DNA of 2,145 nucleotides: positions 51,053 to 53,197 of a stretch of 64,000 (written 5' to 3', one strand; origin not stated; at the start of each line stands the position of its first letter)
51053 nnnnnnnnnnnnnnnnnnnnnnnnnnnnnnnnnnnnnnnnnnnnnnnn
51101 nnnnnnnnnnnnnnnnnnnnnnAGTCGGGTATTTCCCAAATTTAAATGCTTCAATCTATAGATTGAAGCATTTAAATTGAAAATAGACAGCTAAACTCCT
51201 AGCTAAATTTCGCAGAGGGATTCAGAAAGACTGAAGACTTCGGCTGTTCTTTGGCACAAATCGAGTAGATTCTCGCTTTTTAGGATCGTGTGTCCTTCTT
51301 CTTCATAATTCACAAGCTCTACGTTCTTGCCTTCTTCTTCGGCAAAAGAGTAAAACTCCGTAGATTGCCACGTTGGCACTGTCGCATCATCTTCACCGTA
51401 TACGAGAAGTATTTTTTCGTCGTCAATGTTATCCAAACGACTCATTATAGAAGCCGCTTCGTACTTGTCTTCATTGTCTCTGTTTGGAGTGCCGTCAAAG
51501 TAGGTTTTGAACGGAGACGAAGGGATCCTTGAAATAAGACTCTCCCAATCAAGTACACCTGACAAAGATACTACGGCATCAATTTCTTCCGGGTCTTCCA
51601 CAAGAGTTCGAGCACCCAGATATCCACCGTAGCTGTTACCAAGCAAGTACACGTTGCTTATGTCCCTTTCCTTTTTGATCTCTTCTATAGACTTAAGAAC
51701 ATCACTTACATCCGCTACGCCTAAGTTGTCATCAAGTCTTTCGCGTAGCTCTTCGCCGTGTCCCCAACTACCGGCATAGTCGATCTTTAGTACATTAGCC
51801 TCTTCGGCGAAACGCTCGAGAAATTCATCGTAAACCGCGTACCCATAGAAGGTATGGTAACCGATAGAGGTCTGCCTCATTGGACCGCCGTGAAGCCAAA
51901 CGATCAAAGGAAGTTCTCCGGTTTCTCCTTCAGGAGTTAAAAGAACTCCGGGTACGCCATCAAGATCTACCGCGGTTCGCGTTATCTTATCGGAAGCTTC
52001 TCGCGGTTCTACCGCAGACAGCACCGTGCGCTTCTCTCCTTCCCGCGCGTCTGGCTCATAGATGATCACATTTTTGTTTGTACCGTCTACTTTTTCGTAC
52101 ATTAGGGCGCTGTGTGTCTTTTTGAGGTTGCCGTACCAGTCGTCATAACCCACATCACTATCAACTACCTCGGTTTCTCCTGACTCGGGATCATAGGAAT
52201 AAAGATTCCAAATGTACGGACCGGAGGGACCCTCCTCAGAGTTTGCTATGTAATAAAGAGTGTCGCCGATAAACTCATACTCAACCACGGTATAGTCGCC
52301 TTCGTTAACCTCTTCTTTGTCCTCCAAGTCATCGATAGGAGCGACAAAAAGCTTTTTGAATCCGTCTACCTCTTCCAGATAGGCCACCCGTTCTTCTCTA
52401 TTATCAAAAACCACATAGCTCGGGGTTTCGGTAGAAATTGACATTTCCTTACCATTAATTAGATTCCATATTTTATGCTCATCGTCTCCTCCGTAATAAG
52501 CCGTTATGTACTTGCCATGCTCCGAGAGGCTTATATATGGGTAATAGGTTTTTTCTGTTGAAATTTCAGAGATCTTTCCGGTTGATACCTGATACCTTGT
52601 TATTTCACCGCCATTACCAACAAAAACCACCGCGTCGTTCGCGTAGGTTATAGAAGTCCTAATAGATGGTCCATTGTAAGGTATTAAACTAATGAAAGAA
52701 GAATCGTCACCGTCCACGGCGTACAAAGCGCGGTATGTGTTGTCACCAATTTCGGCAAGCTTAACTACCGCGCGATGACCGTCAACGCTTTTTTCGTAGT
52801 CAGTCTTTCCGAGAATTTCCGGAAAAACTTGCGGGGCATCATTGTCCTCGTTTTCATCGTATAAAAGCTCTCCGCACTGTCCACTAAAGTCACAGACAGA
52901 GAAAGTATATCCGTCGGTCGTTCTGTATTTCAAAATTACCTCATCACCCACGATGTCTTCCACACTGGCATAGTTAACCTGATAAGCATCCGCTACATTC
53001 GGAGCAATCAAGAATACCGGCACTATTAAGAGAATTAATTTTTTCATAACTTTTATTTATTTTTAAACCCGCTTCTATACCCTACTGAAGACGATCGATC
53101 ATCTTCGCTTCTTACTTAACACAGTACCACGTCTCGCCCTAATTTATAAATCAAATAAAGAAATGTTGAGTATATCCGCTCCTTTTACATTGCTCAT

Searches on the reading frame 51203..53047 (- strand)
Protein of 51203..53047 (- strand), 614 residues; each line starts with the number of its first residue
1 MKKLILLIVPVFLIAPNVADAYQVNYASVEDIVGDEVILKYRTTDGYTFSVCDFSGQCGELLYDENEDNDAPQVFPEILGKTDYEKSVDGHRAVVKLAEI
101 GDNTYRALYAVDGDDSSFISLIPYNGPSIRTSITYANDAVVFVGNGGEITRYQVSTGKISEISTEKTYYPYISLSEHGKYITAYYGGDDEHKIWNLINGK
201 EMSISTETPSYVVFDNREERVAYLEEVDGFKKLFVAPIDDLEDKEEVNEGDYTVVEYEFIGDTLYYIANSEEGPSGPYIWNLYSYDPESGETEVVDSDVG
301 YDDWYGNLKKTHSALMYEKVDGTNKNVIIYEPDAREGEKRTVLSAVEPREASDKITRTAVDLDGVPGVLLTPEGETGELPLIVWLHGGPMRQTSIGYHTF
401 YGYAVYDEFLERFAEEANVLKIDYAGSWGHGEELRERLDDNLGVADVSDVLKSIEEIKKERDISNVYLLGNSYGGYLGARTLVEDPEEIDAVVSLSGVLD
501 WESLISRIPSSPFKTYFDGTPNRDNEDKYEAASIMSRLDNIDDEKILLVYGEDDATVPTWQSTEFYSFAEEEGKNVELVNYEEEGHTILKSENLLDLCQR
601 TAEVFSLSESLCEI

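Call 60: search_protein_families(library=pfam, proteins=[window:51203-53047:-], max_evalue=0.00001)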
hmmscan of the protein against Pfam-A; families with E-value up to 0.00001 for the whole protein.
window:51203-53047:- (614 aa): 6 families
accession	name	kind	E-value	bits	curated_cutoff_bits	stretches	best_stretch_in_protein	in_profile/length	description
PF00326.27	Peptidase_S9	-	6.4e-30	104.7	22.6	1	418-597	16-198/213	Prolyl oligopeptidase family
PF00561.26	Abhydrolase_1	-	1.5e-10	41.6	25.8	1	380-508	1-112/245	alpha/beta hydrolase fold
PF12146.15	Hydrolase_4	-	3.3e-09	36.8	27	1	405-504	19-116/239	Serine aminopeptidase, S33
PF12697.13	Abhydrolase_6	-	3.6e-07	31.5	26.3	1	382-503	1-100/217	Alpha/beta hydrolase family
PF20434.5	BD-FAE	-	2.3e-06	27.7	26.8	0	371-566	5-212/215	BD-FAE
PF02230.22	Abhydrolase_2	-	7.4e-06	26.4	23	0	543-591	156-204/217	Phospholipase/Carboxylesterase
